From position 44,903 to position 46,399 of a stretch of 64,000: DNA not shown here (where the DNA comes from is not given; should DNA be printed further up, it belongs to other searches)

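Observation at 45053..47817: Translationally coupled pair of paralogous P-loop GTPases, one fused to DUF697 and the other membrane-anchored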

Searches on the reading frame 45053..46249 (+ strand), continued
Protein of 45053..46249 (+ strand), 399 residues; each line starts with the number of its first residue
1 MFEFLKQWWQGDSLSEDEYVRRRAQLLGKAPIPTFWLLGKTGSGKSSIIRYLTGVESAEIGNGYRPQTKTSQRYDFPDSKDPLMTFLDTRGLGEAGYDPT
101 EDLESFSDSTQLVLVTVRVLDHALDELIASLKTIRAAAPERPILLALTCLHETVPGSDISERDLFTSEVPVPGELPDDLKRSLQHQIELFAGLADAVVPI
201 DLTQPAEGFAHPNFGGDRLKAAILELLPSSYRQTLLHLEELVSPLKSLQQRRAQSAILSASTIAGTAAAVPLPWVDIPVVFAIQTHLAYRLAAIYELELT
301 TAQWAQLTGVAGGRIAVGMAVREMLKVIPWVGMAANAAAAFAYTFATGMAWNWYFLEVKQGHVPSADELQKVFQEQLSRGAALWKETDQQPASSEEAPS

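Call 47: find_homologous_proteins(query=L028:6143-7690:+)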
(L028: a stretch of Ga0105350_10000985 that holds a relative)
Query L028:6143-7690:+ (516 aa): 695 proteins with E <= 0.001 among 8000 candidates; the best 120 are listed.
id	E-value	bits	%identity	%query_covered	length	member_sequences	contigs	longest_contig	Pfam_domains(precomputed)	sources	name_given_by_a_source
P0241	0.0e+0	1136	100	100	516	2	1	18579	PF01926.30,PF00350.30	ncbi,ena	-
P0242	3.2e-225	767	66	100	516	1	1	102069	PF01926.30,PF00350.30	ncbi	ncbi:MAG: GTPase [Motiliproteus sp.]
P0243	1.4e-220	751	64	100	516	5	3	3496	PF01926.30,PF00350.30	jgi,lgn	jgi:predicted GTPase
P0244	2.2e-214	731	63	100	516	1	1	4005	PF01926.30,PF00350.30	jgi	jgi:predicted GTPase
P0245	6.2e-213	726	63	100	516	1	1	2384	PF01926.30,PF00350.30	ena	-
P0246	2.8e-209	714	62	100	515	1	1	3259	PF01926.30,PF00350.30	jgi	jgi:predicted GTPase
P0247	3.3e-208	711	60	100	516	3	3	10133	PF01926.30,PF00350.30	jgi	jgi:predicted GTPase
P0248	4.0e-208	710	61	100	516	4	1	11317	PF01926.30,PF00350.30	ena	-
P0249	2.1e-207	708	60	100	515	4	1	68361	PF01926.30,PF00350.30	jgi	jgi:predicted GTPase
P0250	3.5e-206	704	59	100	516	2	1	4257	PF01926.30,PF00350.30,PF02421.25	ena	-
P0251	5.3e-203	693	61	100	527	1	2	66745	PF01926.30,PF00350.30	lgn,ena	-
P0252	6.7e-201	686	60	100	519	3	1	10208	PF01926.30,PF00350.30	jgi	-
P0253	8.5e-201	686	59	100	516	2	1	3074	PF01926.30,PF00350.30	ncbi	-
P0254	6.2e-199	680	60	100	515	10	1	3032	PF01926.30,PF00350.30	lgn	-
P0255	4.8e-190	651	57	100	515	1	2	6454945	PF01926.30,PF00350.30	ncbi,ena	-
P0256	3.2e-187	641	56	100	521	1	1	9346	PF01926.30,PF00350.30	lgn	-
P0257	3.3e-181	621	54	100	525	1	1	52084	PF01926.30,PF00350.30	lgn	-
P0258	1.9e-177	609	54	100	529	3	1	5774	PF01926.30,PF00350.30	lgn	-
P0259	3.9e-162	559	52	100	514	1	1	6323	PF01926.30,PF00350.30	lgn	-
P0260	8.0e-161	554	51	100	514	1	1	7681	PF01926.30,PF00350.30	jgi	jgi:uncharacterized protein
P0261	5.0e-159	548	50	100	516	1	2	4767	PF01926.30,PF00350.30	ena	-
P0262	7.9e-158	544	48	100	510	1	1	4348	PF01926.30,PF00350.30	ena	-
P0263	1.4e-157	544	50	100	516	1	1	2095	PF01926.30,PF00350.30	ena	-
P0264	3.4e-156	539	50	100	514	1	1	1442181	PF01926.30,PF00350.30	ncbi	ncbi:MAG: GTPase domain-containing protein [Halioglobus sp.]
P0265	1.0e-155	537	50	100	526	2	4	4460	PF01926.30,PF00350.30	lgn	-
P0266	1.0e-154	534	50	99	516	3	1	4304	PF01926.30,PF00350.30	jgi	jgi:predicted GTPase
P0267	1.5e-153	530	49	100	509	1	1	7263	PF01926.30,PF00350.30,PF04548.23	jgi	jgi:hypothetical protein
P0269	3.0e-151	523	49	100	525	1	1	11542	PF01926.30,PF00350.30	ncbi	-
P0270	1.6e-150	520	50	99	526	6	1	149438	PF01926.30,PF00350.30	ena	-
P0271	1.1e-148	514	47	100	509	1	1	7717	PF01926.30,PF00350.30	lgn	-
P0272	1.7e-148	514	49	99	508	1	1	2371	PF01926.30,PF00350.30,PF04548.23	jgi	jgi:predicted GTPase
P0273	3.0e-148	513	47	100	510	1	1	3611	PF01926.30,PF00350.30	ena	-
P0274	8.8e-147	508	46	100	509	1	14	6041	PF01926.30,PF00350.30,PF04548.23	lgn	-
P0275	2.8e-145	503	47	100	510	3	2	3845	PF01926.30,PF00350.30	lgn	-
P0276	5.5e-145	502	48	100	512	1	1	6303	PF01926.30,PF00350.30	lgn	-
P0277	9.0e-145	501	48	100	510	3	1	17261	PF01926.30,PF00350.30,PF03193.23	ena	-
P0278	1.9e-144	500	47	99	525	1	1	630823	PF01926.30,PF00350.30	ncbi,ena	-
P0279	2.5e-144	500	46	100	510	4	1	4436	PF01926.30,PF00350.30,PF03193.23,PF04548.23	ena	-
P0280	1.4e-142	494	45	99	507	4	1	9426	PF01926.30,PF00350.30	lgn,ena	-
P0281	3.1e-142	493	46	99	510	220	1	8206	PF01926.30,PF00350.30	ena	-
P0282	4.0e-142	493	46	99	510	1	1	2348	PF01926.30,PF00350.30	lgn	-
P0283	3.3e-141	490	47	100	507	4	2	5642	PF01926.30,PF00350.30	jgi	jgi:predicted GTPase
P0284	3.4e-141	490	48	99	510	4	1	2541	PF01926.30,PF00350.30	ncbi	-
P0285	4.2e-141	489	49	92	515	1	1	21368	PF01926.30,PF00350.30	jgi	jgi:predicted GTPase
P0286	5.8e-141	489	47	99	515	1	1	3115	PF01926.30,PF00350.30,PF03193.23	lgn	-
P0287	1.2e-140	488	46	100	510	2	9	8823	PF01926.30,PF00350.30,PF03193.23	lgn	-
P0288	1.3e-140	488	47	99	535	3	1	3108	PF01926.30,PF00350.30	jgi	jgi:uncharacterized protein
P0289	1.6e-140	487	46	100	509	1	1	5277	PF01926.30,PF00350.30,PF04548.23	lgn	-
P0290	1.7e-140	487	45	99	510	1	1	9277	PF01926.30,PF00350.30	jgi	-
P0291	4.1e-140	486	46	100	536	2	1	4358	PF01926.30,PF00350.30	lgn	-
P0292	2.7e-139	483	47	100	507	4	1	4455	PF01926.30,PF00350.30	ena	-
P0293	3.2e-139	483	44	99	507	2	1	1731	PF01926.30,PF00350.30,PF03193.23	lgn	-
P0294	1.7e-138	481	46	99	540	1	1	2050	PF01926.30,PF00350.30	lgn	-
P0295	1.8e-138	481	46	99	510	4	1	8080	PF01926.30,PF00350.30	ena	-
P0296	8.8e-138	478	45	99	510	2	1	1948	PF01926.30,PF00350.30,PF03193.23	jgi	jgi:uncharacterized protein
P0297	3.9e-137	476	45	100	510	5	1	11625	PF01926.30,PF00350.30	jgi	jgi:predicted GTPase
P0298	9.7e-137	475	51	84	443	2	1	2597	PF01926.30,PF00350.30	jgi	jgi:predicted GTPase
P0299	1.5e-136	474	59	71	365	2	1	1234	PF01926.30,PF00350.30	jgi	-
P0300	2.4e-136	474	46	99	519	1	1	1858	PF01926.30,PF00350.30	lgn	-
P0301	2.6e-136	473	46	99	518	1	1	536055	PF01926.30,PF00350.30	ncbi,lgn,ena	-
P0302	1.8e-134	467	45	99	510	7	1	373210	PF01926.30,PF00350.30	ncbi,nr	ncbi:MAG: GTPase [Gammaproteobacteria bacterium]|nr:GTPase [Gammaproteobacteria bacterium]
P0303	2.5e-133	464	46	93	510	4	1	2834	PF01926.30,PF00350.30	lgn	-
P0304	2.9e-133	463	44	99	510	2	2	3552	PF01926.30,PF00350.30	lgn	-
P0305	4.2e-133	463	45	94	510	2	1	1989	PF01926.30,PF00350.30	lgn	-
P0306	4.6e-133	463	45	99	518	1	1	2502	PF01926.30,PF00350.30,PF04548.23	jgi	jgi:predicted GTPase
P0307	3.3e-132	460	45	99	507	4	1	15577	PF01926.30,PF00350.30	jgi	jgi:predicted GTPase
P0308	3.0e-125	437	44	97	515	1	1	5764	PF01926.30,PF00350.30,PF03193.23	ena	-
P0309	1.5e-123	431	43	97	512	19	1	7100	PF01926.30,PF00350.30,PF03193.23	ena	-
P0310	7.3e-122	426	42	100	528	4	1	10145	PF01926.30,PF00350.30,PF03193.23,PF04548.23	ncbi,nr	ncbi:MAG: hypothetical protein HKO06_09290 [Pseudomonadales bacterium]|nr:hypothetical protein [Pseu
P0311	1.7e-119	418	43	92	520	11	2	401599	PF01926.30,PF00350.30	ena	-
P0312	1.5e-118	415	41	98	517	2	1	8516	PF01926.30,PF00350.30,PF02421.25,PF03193.23,PF04548.23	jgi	jgi:predicted GTPase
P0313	1.4e-117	412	43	93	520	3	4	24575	PF01926.30,PF00350.30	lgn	-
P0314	8.9e-117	409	52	70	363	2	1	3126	PF01926.30,PF00350.30,PF04548.23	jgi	jgi:predicted GTPase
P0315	3.9e-116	407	42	93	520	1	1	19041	PF01926.30,PF00350.30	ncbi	-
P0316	5.8e-115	403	42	93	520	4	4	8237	PF01926.30,PF00350.30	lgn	-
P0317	8.8e-114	399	42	84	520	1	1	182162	PF01926.30,PF00350.30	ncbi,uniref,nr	ncbi:GTPase [Haliea sp. E1-2-M8]|uniref:GTPase family protein n=1 Tax=Haliea sp. E1-2-M8 TaxID=30647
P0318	1.5e-113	398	42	92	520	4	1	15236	PF01926.30,PF00350.30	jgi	jgi:uncharacterized protein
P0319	2.6e-112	394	39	100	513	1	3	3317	PF01926.30,PF00350.30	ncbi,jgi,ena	-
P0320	1.5e-101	359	53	62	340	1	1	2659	PF01926.30,PF00350.30,PF03193.23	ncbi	-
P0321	1.1e-100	356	53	61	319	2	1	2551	PF01926.30,PF00350.30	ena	-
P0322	1.5e-96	342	50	62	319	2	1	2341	PF01926.30,PF00350.30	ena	-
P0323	1.2e-95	339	48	65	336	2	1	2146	PF01926.30,PF00350.30,PF03193.23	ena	-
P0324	8.7e-84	300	36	93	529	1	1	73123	PF01926.30,PF00350.30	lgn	-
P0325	8.1e-77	277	46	45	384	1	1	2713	PF01926.30,PF00350.30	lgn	-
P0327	6.8e-65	238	34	88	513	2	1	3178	PF01926.30,PF00350.30,PF03193.23,PF04548.23,PF13191.13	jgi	jgi:predicted GTPase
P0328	4.9e-64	235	34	88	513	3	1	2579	PF01926.30,PF00350.30,PF03193.23,PF04548.23,PF13191.13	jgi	jgi:predicted GTPase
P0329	1.4e-63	234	32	92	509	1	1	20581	PF01926.30,PF00350.30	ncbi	-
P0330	1.6e-63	233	36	94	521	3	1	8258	PF01926.30,PF00350.30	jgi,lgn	jgi:predicted GTPase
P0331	2.7e-63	233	35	93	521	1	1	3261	PF01926.30,PF00350.30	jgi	jgi:predicted GTPase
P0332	6.1e-63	232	33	70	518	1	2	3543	PF01926.30,PF00350.30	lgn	-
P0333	6.8e-63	231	34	89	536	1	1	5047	PF01926.30,PF00350.30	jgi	-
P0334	1.0e-62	231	35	95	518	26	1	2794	PF01926.30,PF00350.30,PF03193.23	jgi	jgi:uncharacterized protein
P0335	1.2e-62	231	32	92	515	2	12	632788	PF01926.30,PF00350.30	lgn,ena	-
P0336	1.2e-62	231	32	94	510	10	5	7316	PF01926.30,PF00350.30,PF03193.23,PF13191.13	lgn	-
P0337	1.1e-61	227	31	90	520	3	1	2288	PF01926.30,PF00350.30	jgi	jgi:predicted GTPase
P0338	1.5e-61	227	32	92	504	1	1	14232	PF01926.30,PF00350.30,PF02421.25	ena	-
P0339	2.1e-61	226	31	92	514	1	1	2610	PF01926.30,PF00350.30,PF02421.25,PF03193.23,PF04548.23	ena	-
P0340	3.6e-61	226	31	87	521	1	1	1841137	PF01926.30,PF00350.30,PF05049.20,PF13191.13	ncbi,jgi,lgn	jgi:hypothetical protein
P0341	3.7e-61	226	32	94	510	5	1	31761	PF01926.30,PF00350.30,PF05049.20,PF03193.23,PF13191.13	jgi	-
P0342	4.5e-61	225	33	92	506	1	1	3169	PF01926.30,PF00350.30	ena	-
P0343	5.8e-61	225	33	94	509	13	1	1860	PF01926.30,PF00350.30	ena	-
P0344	6.8e-61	225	32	92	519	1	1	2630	PF01926.30,PF00350.30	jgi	jgi:uncharacterized protein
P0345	7.2e-61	225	33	92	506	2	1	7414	PF01926.30,PF00350.30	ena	-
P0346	9.6e-61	224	31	92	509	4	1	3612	PF01926.30,PF00350.30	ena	-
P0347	1.5e-60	224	33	94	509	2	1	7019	PF01926.30,PF00350.30,PF05049.20,PF03193.23,PF13191.13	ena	-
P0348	3.7e-60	222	32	93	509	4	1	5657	PF01926.30,PF00350.30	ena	-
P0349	3.8e-60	222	30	90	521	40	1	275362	PF01926.30,PF00350.30,PF13191.13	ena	-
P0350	4.0e-60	222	31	89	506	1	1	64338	PF01926.30,PF00350.30,PF02421.25,PF13191.13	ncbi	-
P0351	5.4e-60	222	32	94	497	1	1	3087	PF01926.30,PF00350.30,PF05049.20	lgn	-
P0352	8.2e-60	221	32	94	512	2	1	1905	PF01926.30,PF00350.30,PF05049.20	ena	-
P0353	9.4e-60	221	32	87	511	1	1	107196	PF01926.30,PF00350.30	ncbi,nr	ncbi:MAG: GTPase domain-containing protein [Hyphomicrobiaceae bacterium]|nr:GTPase domain-containing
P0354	1.0e-59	221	33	91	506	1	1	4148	PF01926.30,PF00350.30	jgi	jgi:uncharacterized protein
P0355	1.2e-59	221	32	92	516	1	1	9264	PF01926.30,PF03193.23,PF13191.13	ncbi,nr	ncbi:MAG TPA: GTPase [Hyphomicrobiaceae bacterium]|nr:GTPase [Hyphomicrobiaceae bacterium]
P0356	1.8e-59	220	34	77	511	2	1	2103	PF01926.30,PF00350.30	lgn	-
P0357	2.0e-59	220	34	89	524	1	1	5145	PF01926.30,PF00350.30,PF03193.23,PF04548.23,PF13191.13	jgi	jgi:predicted GTPase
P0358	2.2e-59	220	32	96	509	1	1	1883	PF01926.30,PF00350.30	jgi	jgi:uncharacterized protein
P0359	2.6e-59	220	33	98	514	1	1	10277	PF01926.30,PF00350.30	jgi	jgi:uncharacterized protein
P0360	3.5e-59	219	32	91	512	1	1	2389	PF01926.30,PF00350.30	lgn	-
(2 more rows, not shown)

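Call 48: find_encoding_contigs(protein=P0317, flank=5000, max_places=1)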
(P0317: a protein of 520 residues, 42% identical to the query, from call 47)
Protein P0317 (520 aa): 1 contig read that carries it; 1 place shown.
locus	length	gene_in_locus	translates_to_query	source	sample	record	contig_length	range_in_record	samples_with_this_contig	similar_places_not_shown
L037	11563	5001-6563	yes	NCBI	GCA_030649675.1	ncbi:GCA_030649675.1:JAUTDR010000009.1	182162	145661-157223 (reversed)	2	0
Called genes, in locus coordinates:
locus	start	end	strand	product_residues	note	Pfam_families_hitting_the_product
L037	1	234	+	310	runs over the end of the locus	PF02826:2-Hacid_dh_C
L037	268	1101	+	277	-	PF06167:Peptidase_M90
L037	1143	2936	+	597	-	-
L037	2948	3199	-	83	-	-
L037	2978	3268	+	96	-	PF00850:Hist_deacetyl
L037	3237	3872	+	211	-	PF00850:Hist_deacetyl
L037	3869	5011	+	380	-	PF01926:MMR_HSR1 (faint)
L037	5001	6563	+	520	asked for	PF00350:Dynamin_N (faint), PF01926:MMR_HSR1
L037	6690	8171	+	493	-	PF00890:FAD_binding_2, PF01266:DAO, PF12831:FAD_oxidored (weak)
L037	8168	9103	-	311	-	PF08907:DUF1853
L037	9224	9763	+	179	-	PF02659:Mntp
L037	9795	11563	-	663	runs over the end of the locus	PF00884:Sulfatase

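Call 49: find_encoding_contigs(protein=P0353, flank=5000, max_places=1)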
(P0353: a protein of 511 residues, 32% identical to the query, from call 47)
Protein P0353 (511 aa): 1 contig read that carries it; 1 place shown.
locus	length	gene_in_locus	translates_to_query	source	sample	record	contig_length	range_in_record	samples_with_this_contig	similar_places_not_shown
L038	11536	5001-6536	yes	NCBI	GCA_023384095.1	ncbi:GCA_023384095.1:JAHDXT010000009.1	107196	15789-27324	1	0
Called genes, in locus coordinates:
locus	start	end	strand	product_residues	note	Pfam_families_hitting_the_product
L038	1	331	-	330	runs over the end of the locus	PF02653:BPD_transp_2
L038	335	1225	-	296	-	PF02653:BPD_transp_2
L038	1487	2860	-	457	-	PF13433:Peripla_BP_5, PF13458:Peripla_BP_6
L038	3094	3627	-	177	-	PF13628:DUF4142, PF03713:DUF305 (weak)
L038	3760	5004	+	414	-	-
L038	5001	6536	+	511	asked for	PF00350:Dynamin_N (faint), PF01926:MMR_HSR1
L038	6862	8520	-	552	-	PF18158:AidB_N, PF02770:Acyl-CoA_dh_M, PF00441:Acyl-CoA_dh_1, PF08028:Acyl-CoA_dh_2, PF22924:ACOX_C_alpha1 (weak)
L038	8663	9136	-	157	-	PF03652:RuvX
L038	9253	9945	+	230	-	PF00753:Lactamase_B, PF13483:Lactamase_B_3, PF12706:Lactamase_B_2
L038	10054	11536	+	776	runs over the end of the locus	-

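Call 50: find_encoding_contigs(protein=P0340, flank=5000, max_places=1)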
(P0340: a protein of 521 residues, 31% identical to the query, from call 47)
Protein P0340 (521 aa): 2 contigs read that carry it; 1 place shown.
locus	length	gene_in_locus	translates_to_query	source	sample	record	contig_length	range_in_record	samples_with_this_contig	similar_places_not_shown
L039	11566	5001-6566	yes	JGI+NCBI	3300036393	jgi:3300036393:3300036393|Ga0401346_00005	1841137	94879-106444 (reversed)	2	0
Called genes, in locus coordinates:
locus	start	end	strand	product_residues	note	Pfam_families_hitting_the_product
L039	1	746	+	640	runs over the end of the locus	PF16177:ACAS_N, PF00501:AMP-binding, PF13193:AMP-binding_C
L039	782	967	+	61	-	-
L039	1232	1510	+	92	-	PF18557:NepR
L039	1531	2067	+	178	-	PF04542:Sigma70_r2, PF22029:PhyR_sigma2, PF08281:Sigma70_r4_2, PF04545:Sigma70_r4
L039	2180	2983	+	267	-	PF22029:PhyR_sigma2, PF08281:Sigma70_r4_2, PF22233:PhyR_sigma-like, PF00072:Response_reg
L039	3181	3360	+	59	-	PF07043:DUF1328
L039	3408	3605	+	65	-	PF05532:CsbD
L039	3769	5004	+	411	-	PF01926:MMR_HSR1 (weak)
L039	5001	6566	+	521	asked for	PF05049:IIGP, PF00350:Dynamin_N (faint), PF01926:MMR_HSR1, PF13191:AAA_16 (weak)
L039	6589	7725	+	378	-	PF01594:AI-2E_transport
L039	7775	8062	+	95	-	PF01442:Apolipoprotein (weak), PF12732:YtxH (weak)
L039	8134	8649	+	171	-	-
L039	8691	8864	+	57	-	-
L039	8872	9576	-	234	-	PF06242:TrcR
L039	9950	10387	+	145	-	PF01575:MaoC_dehydratas, PF13452:FAS1_DH_region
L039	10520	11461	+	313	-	PF06574:FAD_syn, PF01687:Flavokinase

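Call 57: search_protein_families(library=pfam, alignment_id=A1, max_evalue=0.001)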
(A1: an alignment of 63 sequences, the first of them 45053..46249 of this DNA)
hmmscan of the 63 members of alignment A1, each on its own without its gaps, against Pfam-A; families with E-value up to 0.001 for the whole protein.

A. member 1, window:45053-46249:+ (399 aa): 2 families
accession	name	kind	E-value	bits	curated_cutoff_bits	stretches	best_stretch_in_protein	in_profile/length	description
PF01926.29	MMR_HSR1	-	6e-07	30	21.9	1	37-147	4-111/113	50S ribosome-binding GTPase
PF05128.17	DUF697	-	6e-07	29.8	27.7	1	242-309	11-79/162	Domain of unknown function (DUF697)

B. families by the number of members that match (of 63 scanned): 5 families
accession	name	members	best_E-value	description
PF01926.29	MMR_HSR1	63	3.8e-08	50S ribosome-binding GTPase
PF05128.17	DUF697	37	4e-09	Domain of unknown function (DUF697)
PF13191.12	AAA_16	22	6.2e-05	AAA ATPase domain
PF12787.12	EcsC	5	4.2e-05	EcsC protein family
PF00350.29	Dynamin_N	1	0.00047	Dynamin family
